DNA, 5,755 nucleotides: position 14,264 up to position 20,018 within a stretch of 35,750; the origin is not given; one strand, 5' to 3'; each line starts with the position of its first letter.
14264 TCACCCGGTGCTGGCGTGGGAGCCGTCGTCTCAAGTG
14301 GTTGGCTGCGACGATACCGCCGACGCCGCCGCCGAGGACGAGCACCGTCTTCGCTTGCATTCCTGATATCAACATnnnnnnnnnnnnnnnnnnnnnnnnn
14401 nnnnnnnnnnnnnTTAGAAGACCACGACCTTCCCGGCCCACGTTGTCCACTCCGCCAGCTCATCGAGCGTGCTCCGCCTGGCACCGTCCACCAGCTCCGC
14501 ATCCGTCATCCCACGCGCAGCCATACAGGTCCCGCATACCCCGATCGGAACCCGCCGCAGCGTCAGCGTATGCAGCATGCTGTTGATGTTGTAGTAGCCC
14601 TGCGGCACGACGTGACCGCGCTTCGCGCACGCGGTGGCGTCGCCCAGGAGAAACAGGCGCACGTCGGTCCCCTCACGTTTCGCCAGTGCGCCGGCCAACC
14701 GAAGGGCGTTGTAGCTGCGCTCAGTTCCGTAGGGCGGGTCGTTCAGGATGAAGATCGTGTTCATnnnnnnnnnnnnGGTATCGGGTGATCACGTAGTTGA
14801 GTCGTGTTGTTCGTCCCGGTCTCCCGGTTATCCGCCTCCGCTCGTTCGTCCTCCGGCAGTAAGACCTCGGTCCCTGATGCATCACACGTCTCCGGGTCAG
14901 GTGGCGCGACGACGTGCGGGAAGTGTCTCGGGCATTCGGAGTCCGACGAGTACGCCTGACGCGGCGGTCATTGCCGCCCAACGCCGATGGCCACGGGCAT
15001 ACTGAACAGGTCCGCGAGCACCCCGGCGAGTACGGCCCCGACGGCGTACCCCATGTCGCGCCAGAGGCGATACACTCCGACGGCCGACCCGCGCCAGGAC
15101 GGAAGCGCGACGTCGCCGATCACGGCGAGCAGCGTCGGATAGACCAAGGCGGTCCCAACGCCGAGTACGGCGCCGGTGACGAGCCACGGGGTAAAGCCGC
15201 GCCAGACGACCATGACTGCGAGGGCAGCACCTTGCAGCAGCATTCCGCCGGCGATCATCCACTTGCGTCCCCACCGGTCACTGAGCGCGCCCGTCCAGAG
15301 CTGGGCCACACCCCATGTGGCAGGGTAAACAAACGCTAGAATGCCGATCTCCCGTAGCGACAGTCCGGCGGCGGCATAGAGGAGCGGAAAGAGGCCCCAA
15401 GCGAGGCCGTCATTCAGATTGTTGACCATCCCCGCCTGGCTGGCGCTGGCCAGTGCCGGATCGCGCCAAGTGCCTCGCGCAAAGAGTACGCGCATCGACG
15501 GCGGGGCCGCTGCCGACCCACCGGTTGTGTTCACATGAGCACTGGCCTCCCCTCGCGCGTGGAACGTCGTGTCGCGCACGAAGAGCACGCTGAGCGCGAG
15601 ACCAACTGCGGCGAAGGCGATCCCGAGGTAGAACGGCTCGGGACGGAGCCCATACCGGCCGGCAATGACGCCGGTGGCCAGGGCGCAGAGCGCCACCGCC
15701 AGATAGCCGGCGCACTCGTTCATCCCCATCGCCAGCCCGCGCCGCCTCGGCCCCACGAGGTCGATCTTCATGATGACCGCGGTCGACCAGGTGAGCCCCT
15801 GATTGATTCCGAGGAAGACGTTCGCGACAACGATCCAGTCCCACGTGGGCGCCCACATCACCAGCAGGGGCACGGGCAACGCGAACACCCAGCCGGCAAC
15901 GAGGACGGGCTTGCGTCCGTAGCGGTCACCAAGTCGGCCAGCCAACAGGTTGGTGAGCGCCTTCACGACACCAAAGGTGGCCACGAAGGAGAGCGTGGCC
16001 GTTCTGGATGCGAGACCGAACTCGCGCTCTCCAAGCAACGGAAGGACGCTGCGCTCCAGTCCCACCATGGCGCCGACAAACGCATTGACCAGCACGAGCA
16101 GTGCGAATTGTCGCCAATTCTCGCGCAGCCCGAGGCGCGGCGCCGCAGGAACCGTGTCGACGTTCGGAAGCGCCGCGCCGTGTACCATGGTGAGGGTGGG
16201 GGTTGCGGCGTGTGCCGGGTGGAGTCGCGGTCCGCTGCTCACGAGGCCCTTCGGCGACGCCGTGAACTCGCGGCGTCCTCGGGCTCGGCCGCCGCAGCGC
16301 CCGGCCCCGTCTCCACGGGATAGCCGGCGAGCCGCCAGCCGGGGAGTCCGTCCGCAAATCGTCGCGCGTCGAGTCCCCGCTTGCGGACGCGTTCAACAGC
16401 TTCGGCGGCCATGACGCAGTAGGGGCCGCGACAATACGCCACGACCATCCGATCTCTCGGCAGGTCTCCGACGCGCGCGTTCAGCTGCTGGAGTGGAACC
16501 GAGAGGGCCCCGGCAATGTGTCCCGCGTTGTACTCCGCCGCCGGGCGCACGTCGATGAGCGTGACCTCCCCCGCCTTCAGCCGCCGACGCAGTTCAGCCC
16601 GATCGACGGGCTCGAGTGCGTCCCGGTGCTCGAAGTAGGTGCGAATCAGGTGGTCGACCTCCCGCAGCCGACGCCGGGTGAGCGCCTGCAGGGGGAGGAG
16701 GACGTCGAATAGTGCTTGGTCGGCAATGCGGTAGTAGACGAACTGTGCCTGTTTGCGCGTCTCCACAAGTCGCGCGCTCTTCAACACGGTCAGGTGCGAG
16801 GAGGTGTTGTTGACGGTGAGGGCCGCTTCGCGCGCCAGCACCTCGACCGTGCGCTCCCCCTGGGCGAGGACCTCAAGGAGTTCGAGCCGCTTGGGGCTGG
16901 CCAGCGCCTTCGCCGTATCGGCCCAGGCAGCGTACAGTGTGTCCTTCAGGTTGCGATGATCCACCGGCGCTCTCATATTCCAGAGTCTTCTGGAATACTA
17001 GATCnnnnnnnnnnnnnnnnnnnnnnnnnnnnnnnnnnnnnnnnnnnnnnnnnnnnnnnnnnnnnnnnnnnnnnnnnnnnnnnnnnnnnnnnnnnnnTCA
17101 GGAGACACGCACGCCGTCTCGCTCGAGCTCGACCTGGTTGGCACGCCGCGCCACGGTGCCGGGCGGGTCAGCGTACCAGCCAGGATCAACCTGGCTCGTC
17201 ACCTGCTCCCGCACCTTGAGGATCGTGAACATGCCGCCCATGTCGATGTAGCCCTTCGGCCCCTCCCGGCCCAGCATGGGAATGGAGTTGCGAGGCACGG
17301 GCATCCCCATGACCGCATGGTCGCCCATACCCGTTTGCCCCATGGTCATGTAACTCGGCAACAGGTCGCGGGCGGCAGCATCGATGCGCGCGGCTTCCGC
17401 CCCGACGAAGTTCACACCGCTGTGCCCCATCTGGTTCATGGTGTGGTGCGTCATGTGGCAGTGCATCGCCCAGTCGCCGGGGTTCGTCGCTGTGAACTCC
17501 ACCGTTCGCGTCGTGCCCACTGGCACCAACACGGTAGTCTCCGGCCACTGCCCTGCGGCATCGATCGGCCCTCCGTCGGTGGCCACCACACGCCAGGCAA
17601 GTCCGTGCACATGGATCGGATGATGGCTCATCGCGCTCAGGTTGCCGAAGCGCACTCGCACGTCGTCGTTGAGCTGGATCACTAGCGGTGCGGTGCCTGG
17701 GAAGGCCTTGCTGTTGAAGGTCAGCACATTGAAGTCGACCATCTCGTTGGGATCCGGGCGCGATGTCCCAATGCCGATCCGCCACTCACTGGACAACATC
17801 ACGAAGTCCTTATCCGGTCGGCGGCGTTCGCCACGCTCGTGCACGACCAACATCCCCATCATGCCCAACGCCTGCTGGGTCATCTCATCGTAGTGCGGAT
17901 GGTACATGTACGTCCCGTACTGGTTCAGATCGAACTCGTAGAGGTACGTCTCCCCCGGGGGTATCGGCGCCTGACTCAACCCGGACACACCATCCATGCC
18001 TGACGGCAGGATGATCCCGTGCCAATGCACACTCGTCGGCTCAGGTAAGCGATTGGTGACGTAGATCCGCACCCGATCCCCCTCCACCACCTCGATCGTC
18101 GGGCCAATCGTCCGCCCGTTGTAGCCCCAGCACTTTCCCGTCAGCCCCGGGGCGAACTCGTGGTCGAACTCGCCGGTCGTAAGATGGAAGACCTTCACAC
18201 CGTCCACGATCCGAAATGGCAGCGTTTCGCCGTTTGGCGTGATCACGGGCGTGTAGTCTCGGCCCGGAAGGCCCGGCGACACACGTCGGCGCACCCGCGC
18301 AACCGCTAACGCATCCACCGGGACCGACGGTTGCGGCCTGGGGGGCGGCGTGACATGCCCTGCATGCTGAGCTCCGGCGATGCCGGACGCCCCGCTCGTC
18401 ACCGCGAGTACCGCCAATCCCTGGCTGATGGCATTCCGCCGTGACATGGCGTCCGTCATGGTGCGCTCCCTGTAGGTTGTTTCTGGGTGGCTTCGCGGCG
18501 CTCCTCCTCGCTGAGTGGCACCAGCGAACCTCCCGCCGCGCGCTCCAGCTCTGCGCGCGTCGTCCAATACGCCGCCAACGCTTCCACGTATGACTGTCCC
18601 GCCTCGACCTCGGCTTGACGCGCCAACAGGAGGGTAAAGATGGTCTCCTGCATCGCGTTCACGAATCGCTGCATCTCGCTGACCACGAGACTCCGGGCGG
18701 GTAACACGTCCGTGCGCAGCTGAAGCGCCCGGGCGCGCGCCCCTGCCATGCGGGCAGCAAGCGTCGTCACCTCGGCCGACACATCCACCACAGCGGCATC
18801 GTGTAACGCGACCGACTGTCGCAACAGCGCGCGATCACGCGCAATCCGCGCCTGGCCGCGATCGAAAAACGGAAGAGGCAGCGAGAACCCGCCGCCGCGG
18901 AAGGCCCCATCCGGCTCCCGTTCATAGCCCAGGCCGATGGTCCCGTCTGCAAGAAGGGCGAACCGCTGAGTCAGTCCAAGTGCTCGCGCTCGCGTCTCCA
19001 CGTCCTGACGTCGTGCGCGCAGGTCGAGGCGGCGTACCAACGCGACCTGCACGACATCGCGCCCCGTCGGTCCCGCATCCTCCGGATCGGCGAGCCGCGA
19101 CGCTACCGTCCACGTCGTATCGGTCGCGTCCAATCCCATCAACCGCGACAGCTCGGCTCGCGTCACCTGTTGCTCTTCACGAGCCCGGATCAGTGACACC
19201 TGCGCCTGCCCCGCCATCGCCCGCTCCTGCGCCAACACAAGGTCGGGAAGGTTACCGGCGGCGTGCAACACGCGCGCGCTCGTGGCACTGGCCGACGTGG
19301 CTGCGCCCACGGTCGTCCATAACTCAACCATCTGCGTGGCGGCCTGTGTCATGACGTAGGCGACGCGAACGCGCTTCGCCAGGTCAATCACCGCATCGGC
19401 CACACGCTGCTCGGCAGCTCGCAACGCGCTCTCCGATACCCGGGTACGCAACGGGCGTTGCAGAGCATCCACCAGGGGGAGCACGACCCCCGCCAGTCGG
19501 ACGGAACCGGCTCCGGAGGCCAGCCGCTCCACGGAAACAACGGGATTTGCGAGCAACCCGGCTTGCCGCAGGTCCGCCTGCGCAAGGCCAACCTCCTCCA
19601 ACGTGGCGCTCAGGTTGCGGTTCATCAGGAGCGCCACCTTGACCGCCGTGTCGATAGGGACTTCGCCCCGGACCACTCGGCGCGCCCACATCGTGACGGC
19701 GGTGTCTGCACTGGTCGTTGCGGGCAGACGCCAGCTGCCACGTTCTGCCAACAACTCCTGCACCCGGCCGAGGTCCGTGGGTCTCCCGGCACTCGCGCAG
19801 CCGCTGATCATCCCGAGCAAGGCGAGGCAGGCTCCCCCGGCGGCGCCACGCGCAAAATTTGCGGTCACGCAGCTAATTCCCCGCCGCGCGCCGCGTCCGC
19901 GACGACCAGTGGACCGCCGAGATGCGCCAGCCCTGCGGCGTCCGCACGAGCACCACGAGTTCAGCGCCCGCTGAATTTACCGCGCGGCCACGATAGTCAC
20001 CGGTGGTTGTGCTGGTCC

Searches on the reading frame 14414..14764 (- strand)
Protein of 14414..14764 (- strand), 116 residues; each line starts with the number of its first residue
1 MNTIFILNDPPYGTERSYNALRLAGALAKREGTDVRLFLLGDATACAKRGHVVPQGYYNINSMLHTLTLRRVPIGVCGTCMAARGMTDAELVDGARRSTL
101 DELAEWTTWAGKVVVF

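Call 30: search_protein_families(library=pfam, proteins=[window:14414-14764:-], max_evalue=0.001)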
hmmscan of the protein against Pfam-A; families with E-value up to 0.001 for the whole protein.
window:14414-14764:- (116 aa): 1 family
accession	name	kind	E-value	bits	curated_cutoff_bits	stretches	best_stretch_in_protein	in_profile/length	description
PF02635.20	DsrE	-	7.7e-24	84.5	22.7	1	1-116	1-116/116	DsrE/DsrF-like family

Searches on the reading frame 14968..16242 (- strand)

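Call 29: search_protein_families(library=pfam, proteins=[window:14968-16242:-], max_evalue=0.001)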
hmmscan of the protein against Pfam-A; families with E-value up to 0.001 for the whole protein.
window:14968-16242:- (424 aa): 3 families
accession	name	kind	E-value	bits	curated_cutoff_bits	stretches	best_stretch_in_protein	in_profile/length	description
PF07690.21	MFS_1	-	1.8e-43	149.2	33.4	2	54-242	6-188/347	Major Facilitator Superfamily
PF00083.30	Sugar_tr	-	2.6e-10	40.2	22.3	2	79-225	44-194/452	Sugar (and other) transporter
PF12832.13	MFS_1_like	-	3.8e-07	29.9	25.2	1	291-415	28-154/373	MFS_1 like family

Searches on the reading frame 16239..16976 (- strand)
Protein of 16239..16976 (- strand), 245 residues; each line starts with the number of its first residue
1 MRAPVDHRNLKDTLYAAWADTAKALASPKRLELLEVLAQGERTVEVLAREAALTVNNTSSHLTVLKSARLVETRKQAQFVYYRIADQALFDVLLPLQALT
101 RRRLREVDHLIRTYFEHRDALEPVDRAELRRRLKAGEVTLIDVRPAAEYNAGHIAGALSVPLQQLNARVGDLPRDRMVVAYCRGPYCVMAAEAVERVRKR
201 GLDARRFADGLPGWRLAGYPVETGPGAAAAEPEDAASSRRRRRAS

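Call 29: search_protein_families(library=pfam, proteins=[window:16239-16976:-], max_evalue=0.001)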
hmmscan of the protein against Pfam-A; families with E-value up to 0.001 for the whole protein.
window:16239-16976:- (245 aa): 4 families
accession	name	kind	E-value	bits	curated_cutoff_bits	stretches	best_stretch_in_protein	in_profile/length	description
PF00581.25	Rhodanese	-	3e-15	57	22.2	1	127-215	3-100/102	Rhodanese-like domain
PF12840.13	HTH_20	-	2.1e-08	34.4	27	1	25-74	1-51/51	Helix-turn-helix domain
PF01022.26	HTH_5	-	7.9e-08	32.5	22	1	27-72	1-46/47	Bacterial regulatory protein, arsR family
PF25212.1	HVO_A0114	-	4e-05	23.8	27.6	1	20-78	14-73/84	HVO_A0114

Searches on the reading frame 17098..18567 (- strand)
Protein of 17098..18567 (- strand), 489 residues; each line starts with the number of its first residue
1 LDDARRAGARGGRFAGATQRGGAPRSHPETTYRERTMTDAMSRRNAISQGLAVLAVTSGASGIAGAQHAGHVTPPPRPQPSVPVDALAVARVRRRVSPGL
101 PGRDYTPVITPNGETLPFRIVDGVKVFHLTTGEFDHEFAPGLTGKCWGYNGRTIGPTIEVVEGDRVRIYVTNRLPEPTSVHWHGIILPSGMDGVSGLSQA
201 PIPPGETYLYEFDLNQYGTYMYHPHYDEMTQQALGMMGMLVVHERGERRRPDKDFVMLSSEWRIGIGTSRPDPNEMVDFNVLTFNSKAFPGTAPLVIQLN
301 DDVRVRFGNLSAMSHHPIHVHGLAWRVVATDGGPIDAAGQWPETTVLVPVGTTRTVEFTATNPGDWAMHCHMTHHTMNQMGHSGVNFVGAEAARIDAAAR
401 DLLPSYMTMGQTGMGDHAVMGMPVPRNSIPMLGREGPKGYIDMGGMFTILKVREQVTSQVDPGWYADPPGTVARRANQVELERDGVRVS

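Call 29: search_protein_families(library=pfam, proteins=[window:17098-18567:-], max_evalue=0.001)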
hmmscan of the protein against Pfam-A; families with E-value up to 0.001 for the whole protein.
window:17098-18567:- (489 aa): 3 families
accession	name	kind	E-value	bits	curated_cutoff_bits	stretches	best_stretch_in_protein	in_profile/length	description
PF07732.21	Cu-oxidase_3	-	1.4e-41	141.8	21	1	140-245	11-117/119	Multicopper oxidase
PF07731.20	Cu-oxidase_2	-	4.8e-31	107.8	20.4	2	271-382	7-129/137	Multicopper oxidase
PF00394.28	Cu-oxidase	-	4.9e-07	30.4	21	1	294-378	59-141/157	Multicopper oxidase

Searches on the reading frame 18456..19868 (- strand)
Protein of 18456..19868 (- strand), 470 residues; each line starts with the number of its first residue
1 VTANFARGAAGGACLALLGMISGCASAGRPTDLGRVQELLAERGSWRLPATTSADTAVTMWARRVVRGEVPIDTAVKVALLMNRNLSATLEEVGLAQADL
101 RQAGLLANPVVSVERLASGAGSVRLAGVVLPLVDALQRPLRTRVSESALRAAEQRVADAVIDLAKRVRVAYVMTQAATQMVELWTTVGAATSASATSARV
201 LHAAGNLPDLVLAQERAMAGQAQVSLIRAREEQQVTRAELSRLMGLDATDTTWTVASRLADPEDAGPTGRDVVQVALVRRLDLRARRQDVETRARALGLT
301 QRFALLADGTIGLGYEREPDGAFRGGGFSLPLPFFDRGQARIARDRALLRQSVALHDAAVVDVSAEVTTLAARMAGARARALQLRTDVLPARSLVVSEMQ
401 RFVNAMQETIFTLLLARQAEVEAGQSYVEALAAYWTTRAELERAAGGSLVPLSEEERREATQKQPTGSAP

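Call 29: search_protein_families(library=pfam, proteins=[window:18456-19868:-], max_evalue=0.001)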
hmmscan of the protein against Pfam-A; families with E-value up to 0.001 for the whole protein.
window:18456-19868:- (470 aa): 1 family
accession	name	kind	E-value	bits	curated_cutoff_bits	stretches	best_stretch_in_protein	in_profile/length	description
PF02321.23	OEP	-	7.3e-18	65.5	22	2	271-446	3-187/187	Outer membrane efflux protein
